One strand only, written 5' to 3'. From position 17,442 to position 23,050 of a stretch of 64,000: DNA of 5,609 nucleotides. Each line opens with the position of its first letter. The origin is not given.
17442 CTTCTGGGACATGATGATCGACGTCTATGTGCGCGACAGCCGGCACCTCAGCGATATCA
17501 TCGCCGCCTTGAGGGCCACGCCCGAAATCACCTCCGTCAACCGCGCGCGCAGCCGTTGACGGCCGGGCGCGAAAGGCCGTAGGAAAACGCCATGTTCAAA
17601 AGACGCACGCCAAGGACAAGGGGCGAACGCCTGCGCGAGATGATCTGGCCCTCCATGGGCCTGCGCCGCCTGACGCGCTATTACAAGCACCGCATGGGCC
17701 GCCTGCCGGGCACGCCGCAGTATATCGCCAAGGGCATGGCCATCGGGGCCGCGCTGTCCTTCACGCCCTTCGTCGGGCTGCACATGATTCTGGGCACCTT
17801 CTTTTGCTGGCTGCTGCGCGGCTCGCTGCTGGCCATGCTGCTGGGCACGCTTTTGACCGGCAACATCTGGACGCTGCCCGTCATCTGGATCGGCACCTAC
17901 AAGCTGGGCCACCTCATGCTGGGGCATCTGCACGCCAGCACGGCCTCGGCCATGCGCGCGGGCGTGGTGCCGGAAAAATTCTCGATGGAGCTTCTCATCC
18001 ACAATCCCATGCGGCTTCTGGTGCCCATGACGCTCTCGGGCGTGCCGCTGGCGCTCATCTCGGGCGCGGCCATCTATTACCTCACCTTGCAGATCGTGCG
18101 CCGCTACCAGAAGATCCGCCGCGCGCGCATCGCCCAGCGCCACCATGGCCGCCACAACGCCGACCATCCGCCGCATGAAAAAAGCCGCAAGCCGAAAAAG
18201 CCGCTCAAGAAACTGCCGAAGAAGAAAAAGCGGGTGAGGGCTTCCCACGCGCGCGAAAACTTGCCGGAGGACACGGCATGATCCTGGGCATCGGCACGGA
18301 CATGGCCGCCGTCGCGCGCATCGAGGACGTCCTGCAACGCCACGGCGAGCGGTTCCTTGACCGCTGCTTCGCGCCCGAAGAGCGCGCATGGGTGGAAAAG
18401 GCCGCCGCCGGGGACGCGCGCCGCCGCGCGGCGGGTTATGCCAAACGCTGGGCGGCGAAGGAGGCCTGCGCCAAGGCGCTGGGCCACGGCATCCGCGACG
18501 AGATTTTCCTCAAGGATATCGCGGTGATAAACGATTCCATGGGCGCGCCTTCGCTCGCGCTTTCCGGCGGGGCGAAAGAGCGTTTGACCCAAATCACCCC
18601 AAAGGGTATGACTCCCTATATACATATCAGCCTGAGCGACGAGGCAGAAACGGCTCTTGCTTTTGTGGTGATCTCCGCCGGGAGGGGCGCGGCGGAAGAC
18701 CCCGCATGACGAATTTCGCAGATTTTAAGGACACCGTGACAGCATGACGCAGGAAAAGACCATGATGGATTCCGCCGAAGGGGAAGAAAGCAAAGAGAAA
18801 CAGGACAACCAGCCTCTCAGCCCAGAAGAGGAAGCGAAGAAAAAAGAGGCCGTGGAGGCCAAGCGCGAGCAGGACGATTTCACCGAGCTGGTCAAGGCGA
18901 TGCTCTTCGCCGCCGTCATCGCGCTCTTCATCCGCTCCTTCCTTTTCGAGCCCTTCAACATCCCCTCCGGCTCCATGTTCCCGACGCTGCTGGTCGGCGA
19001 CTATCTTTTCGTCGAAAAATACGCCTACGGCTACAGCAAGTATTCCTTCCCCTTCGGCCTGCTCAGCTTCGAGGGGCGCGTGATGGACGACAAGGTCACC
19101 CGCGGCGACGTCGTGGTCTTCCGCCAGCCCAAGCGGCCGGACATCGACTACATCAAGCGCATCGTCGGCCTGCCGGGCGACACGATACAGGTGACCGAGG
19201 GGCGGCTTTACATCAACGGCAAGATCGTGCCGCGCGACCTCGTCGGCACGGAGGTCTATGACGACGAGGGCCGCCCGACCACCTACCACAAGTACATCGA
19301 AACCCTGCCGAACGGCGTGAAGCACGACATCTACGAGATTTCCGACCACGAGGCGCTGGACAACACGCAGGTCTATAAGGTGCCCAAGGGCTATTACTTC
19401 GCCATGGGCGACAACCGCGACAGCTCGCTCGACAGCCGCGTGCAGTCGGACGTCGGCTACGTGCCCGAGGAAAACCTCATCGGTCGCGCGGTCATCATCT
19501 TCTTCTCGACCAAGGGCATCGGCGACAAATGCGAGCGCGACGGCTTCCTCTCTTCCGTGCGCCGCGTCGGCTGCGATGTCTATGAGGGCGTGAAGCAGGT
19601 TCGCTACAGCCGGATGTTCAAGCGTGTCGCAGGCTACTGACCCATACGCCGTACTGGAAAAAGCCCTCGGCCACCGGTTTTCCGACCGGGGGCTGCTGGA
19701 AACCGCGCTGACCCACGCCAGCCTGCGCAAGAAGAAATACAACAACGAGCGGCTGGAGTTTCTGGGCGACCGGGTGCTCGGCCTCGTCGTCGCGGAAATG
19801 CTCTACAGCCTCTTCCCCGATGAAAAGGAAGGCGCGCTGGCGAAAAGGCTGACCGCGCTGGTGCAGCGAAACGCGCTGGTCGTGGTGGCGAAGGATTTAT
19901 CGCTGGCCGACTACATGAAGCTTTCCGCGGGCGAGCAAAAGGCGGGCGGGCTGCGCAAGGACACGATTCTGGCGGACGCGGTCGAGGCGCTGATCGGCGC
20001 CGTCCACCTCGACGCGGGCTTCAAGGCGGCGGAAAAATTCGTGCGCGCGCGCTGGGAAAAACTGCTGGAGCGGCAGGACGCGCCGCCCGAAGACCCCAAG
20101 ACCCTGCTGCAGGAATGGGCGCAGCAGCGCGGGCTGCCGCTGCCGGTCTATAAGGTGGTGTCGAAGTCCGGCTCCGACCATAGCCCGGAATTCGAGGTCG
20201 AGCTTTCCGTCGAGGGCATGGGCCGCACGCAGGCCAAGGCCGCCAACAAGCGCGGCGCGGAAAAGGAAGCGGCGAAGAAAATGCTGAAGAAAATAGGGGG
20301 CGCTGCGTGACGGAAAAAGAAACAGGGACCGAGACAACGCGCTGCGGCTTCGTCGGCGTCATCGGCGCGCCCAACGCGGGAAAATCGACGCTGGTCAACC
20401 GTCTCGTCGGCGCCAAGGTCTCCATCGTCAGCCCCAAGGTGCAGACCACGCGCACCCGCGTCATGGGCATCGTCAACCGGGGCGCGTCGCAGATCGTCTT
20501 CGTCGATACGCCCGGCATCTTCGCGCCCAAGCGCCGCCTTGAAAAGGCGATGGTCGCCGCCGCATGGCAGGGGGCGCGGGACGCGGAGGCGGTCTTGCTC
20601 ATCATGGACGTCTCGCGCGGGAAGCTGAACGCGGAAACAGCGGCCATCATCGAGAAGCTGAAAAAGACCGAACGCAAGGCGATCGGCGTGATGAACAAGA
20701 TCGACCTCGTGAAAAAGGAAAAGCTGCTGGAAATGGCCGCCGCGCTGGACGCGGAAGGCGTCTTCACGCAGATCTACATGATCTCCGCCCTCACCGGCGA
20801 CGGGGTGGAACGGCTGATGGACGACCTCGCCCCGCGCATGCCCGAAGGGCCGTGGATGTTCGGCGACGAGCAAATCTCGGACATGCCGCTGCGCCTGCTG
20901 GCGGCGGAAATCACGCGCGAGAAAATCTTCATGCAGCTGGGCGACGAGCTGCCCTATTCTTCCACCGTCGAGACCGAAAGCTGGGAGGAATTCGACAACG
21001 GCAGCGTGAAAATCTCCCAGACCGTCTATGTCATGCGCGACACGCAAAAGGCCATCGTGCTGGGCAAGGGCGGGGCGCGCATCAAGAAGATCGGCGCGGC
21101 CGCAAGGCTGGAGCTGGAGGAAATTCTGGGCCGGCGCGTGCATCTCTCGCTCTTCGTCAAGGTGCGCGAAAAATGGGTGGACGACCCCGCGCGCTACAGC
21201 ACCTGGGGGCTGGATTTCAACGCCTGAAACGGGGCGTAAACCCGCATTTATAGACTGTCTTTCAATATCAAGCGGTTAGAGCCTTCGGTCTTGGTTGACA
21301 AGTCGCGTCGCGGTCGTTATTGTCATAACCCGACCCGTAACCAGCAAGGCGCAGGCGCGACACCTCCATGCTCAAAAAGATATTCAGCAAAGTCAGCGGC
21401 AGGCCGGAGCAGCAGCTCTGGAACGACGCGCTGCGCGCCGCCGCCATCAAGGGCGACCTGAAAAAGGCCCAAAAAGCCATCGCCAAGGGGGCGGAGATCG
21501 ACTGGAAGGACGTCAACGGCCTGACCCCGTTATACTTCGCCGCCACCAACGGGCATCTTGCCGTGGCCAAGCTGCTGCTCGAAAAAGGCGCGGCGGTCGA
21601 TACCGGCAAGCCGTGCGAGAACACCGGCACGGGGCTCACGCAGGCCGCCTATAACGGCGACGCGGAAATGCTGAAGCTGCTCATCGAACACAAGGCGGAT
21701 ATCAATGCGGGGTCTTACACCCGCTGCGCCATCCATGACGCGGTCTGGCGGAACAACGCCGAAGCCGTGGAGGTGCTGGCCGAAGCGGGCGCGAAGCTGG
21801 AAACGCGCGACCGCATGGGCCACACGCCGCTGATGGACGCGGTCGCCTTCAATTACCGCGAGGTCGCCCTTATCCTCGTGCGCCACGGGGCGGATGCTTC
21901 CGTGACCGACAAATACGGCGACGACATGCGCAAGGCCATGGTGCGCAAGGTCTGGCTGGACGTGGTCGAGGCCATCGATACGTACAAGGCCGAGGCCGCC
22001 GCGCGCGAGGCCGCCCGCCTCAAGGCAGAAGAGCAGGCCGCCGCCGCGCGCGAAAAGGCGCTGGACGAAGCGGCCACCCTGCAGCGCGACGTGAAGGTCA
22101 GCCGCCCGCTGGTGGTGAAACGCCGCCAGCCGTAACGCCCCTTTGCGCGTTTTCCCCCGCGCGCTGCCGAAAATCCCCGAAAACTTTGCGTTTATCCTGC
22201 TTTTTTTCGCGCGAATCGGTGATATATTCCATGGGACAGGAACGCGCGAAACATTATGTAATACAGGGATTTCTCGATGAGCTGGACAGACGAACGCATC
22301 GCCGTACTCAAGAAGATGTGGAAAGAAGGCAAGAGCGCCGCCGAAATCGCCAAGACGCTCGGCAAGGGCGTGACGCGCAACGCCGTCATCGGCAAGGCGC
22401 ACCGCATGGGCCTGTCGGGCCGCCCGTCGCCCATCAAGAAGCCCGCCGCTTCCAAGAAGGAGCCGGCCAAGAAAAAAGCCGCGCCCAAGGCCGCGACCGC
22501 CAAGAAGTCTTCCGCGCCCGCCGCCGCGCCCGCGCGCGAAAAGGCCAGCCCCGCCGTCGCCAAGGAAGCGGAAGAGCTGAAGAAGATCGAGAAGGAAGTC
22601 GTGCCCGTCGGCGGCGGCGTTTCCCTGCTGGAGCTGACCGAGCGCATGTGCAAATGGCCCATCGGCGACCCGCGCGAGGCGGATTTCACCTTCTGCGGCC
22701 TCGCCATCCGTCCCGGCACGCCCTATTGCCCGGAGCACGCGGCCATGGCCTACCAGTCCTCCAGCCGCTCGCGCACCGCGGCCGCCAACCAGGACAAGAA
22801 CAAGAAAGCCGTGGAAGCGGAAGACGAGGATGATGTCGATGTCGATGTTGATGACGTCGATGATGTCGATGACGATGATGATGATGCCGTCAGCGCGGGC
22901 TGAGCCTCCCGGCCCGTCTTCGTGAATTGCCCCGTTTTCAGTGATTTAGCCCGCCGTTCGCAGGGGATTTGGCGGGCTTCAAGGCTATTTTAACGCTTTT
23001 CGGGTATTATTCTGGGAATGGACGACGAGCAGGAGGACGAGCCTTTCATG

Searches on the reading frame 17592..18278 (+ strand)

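Call 46: search_protein_families(library=pfam, proteins=[window:17592-18278:+], max_evalue=0.00001)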
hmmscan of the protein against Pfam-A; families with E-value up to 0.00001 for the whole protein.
window:17592-18278:+ (229 aa): 1 family
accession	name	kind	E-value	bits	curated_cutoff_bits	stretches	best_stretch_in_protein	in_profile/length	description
PF09835.14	DUF2062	-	1.9e-31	109.5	27.4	1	26-177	2-146/147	Uncharacterized protein conserved in bacteria (DUF2062)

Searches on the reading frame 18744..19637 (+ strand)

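Call 46: search_protein_families(library=pfam, proteins=[window:18744-19637:+], max_evalue=0.00001)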
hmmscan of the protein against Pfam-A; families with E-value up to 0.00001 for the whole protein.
window:18744-19637:+ (298 aa): 1 family
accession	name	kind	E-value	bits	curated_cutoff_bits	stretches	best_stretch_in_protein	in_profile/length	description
PF10502.14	Peptidase_S26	-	5.3e-54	183.1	22.9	1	47-254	2-168/168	Signal peptidase, peptidase S26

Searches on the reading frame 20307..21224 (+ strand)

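Call 46: search_protein_families(library=pfam, proteins=[window:20307-21224:+], max_evalue=0.00001)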
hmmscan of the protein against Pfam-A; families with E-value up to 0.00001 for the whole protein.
window:20307-21224:+ (306 aa): 7 families
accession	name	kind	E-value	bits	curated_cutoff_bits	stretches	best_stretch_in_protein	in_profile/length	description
PF01926.29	MMR_HSR1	-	7.3e-25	87.7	21.9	1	16-131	2-113/113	50S ribosome-binding GTPase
PF07650.23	KH_2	-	1.3e-18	67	22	1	214-290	1-77/78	KH domain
PF00009.33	GTP_EFTU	-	9.4e-13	48.6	26.5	1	16-176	6-184/188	Elongation factor Tu GTP binding domain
PF02421.24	FeoB_N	-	2.2e-12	47.2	27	1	16-172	3-154/156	Ferrous iron transport protein B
PF00350.29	Dynamin_N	-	1.1e-11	45.5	27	0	16-50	1-35/168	Dynamin family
PF10662.15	PduV-EutP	-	1.9e-11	44.4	21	1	18-173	6-140/143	Ethanolamine utilisation - propanediol utilisation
PF03193.22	RsgA_GTPase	-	1.3e-07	32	30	0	18-71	111-168/174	RsgA GTPase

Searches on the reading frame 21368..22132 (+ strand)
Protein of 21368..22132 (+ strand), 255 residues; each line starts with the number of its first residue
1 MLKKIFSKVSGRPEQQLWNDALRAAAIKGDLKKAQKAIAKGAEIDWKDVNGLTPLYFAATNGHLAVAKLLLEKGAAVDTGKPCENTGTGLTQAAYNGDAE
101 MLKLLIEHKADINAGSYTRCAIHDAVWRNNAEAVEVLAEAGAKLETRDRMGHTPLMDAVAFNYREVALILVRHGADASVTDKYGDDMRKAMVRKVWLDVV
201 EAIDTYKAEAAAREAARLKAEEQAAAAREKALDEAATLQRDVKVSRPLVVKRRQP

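Call 47: search_protein_families(library=pfam, proteins=[window:21368-22132:+], max_evalue=0.00001)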
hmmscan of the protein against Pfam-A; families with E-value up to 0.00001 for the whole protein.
window:21368-22132:+ (255 aa): 6 families
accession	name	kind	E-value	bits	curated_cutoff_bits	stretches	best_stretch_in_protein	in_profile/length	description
PF12796.13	Ank_2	-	2.1e-33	115.2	27.3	3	24-114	3-88/90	Ankyrin repeats (3 copies)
PF00023.36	Ank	-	8.8e-22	76.4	21.1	1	50-78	1-29/33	Ankyrin repeat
PF13857.12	Ank_5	-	3.8e-20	72.2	27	0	137-184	1-49/56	Ankyrin repeats (many copies)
PF13637.12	Ank_4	-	3.6e-18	65.7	22.7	1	23-71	2-50/50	Ankyrin repeats (many copies)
PF13606.12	Ank_3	-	1.8e-15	55.7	22.3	0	50-78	1-29/30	Ankyrin repeat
PF24521.3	Ank_KRIT1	-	1.4e-06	28.5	80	0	19-108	19-107/149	KRIT1 ankyrin-repeats domain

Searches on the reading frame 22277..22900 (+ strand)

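Call 47: search_protein_families(library=pfam, proteins=[window:22277-22900:+], max_evalue=0.00001)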
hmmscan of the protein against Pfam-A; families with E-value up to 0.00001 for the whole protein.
window:22277-22900:+ (208 aa): 1 family
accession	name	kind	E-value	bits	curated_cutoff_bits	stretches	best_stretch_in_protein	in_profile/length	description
PF07750.17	GcrA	-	8.8e-47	159.8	26.9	1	1-168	1-154/155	GcrA cell cycle regulator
